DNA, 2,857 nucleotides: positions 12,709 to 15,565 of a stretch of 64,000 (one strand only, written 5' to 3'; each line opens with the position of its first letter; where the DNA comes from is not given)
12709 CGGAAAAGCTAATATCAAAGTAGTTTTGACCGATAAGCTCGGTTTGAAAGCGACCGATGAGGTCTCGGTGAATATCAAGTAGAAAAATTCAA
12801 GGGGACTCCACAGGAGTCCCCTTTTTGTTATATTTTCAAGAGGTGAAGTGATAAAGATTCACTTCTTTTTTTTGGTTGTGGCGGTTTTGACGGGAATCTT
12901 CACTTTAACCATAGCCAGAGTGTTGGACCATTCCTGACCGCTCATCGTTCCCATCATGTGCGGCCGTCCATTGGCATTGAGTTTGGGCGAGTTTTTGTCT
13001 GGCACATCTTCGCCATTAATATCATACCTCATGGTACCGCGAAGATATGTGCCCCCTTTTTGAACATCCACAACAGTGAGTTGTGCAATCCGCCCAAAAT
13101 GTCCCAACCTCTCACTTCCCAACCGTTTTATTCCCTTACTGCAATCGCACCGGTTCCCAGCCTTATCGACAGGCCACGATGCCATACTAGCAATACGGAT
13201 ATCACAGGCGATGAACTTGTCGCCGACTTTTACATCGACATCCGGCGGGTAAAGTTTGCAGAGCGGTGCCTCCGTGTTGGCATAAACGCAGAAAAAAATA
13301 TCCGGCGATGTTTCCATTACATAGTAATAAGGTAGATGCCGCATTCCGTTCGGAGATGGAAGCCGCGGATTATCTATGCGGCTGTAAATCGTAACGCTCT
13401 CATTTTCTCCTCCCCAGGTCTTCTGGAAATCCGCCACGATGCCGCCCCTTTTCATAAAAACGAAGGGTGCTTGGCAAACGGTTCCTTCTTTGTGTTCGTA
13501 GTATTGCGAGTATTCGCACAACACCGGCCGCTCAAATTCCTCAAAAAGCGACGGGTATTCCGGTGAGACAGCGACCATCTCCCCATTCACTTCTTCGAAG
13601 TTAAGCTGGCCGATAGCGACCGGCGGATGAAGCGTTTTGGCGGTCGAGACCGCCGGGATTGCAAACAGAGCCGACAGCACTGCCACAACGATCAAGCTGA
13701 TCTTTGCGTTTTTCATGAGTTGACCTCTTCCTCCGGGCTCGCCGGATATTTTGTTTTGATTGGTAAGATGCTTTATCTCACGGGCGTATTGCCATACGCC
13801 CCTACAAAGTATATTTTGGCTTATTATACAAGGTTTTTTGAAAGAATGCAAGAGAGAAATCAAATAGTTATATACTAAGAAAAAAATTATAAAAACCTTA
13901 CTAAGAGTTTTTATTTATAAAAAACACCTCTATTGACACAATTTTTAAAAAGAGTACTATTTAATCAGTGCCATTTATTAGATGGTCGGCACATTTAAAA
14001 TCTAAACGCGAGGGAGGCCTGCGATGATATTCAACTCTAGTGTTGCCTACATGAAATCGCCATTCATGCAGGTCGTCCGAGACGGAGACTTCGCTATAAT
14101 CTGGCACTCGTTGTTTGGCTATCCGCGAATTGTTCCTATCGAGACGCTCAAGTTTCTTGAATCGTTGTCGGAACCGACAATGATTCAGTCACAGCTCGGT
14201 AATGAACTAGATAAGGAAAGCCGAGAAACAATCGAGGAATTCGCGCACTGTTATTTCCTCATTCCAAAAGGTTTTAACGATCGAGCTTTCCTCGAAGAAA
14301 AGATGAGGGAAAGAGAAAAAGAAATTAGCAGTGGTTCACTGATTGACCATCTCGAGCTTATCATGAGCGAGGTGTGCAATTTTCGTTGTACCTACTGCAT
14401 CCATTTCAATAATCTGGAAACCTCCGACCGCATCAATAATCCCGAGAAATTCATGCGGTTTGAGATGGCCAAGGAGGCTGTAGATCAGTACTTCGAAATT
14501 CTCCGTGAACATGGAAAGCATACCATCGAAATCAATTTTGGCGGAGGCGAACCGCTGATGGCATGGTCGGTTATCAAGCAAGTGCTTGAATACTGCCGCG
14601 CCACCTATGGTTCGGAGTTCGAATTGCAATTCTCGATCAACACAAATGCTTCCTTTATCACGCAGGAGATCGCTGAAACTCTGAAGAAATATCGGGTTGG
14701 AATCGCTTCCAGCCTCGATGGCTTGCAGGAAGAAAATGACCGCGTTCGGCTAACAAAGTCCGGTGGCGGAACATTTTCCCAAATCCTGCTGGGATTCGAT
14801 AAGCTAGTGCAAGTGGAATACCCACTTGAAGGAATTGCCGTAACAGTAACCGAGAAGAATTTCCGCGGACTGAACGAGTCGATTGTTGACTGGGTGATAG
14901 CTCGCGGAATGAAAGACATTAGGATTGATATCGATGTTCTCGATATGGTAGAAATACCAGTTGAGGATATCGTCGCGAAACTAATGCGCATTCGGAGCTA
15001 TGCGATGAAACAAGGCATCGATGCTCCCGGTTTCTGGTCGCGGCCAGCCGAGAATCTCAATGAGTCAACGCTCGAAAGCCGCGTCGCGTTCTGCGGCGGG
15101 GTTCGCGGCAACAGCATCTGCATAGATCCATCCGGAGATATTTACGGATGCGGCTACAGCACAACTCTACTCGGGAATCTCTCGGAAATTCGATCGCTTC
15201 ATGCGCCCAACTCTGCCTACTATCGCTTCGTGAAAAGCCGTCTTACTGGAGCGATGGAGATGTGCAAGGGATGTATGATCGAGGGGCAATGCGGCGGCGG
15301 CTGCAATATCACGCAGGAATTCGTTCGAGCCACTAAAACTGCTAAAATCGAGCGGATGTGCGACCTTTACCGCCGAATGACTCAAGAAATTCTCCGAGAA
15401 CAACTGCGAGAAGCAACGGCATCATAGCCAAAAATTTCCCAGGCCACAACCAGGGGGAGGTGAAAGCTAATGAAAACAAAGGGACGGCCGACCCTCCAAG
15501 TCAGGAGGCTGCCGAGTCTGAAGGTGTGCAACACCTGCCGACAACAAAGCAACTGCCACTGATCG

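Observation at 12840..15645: GC-rich island encoding a radical-SAM/SPASM maturase with a downstream Cys-rich micro-ORF: candidate undescribed RiPP-like system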

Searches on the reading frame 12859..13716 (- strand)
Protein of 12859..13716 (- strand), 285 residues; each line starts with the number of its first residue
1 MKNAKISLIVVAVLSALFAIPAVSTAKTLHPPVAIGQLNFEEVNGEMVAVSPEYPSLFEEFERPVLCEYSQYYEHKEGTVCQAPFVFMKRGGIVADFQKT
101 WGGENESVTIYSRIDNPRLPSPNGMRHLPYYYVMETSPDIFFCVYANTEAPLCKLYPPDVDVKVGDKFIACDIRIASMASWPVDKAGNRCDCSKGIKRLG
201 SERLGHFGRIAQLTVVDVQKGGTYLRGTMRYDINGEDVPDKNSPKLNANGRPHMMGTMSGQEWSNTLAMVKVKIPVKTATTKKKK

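Call 6: search_protein_families(library=ncbifam, proteins=[window:12859-13716:-], max_evalue=0.1)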
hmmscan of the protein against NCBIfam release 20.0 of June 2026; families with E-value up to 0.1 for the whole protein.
window:12859-13716:- (285 aa): 0 families

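Call 7: search_protein_families(library=pfam, proteins=[window:12859-13716:-], max_evalue=0.1)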
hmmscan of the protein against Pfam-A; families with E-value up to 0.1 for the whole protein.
window:12859-13716:- (285 aa): 0 families

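Call 62: search_protein_families(library=padloc, proteins=[window:12859-13716:-], max_evalue=0.01)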
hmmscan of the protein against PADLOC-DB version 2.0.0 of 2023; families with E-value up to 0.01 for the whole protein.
window:12859-13716:- (285 aa): 0 families

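Call 63: find_homologous_proteins(query=window:12859-13716:-, max_evalue=0.001)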
Query window:12859-13716:- (285 aa): 1 proteins with E <= 0.001 among 656 candidates.
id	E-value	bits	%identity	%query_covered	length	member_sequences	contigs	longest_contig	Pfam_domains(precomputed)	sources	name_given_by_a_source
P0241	1.6e-193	660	100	100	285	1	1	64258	-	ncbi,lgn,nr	ncbi:MAG: hypothetical protein PHU42_01660 [Patescibacteria group bacterium]|nr:hypothetical protein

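Call 73: search_protein_representatives(protein=window:12859-13716:-)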
Query: 285 residues. Proteins with E-value up to 0.001 (for the whole library): 6; up to 1e-10: 5; up to 1e-30: 4. The best 6 are listed.
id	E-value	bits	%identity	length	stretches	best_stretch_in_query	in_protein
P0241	5.0e-194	659.5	100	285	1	1-285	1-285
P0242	2.1e-38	148.9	40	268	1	9-282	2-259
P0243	2.0e-36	142.4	40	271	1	8-239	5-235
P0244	6.1e-32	127.7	41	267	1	13-275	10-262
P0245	1.0e-17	81.0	34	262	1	14-280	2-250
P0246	2.3e-08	50.3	30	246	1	8-236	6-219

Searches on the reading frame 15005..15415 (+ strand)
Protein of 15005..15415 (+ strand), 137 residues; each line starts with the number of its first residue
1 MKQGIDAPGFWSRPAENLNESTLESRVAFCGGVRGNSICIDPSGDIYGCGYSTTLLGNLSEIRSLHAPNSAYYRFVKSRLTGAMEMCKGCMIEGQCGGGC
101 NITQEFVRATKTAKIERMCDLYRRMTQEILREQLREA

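Call 18: find_related_loci(query=A2, collection=metagenome_contigs, flank=6000)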
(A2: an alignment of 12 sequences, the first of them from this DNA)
Query A2 (137 aa) in metagenome_contigs; peptide patterns used: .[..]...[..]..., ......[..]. (x = any residue, [..] = any of these).
258 stretches matched a pattern; 108 encode a relative of the query (tblastn E <= 1e-3); the best 80 are kept; 80 distinct loci.
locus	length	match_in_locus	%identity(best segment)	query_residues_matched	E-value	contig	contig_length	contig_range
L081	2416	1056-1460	85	3-137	7e-83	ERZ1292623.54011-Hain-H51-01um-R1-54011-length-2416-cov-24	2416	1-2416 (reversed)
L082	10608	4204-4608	84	3-137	2e-80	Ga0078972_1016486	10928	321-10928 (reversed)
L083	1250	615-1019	84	3-137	1e-85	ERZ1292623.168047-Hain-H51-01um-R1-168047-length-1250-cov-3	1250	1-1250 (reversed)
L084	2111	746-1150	84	3-137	2e-82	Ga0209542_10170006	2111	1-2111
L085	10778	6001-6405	84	3-137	9e-80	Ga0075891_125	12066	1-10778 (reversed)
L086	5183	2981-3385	84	3-137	1e-79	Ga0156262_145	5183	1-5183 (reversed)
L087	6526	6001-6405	84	3-137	2e-79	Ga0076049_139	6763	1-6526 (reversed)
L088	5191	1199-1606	84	2-137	3e-79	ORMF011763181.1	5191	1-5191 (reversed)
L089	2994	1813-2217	83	3-137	4e-80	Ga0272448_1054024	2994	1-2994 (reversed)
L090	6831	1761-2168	83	2-137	4e-79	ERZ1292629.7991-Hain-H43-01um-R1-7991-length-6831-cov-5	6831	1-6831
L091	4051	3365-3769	84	3-137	4e-79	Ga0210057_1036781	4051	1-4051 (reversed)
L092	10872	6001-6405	83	3-137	4e-79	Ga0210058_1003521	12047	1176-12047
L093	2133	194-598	83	3-137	3e-81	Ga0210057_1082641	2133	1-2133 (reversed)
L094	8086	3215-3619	82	3-137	9e-79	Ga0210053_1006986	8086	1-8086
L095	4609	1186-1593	82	2-137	2e-78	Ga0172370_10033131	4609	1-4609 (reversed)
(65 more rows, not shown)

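Call 19: find_related_loci(query=A2, collection=viral_contigs, flank=6000)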
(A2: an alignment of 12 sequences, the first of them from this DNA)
Query A2 (137 aa) in viral_contigs; peptide patterns used: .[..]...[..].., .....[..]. (x = any residue, [..] = any of these).
17 stretches matched a pattern, but none encodes a relative of the query by tblastn (E <= 1e-3).
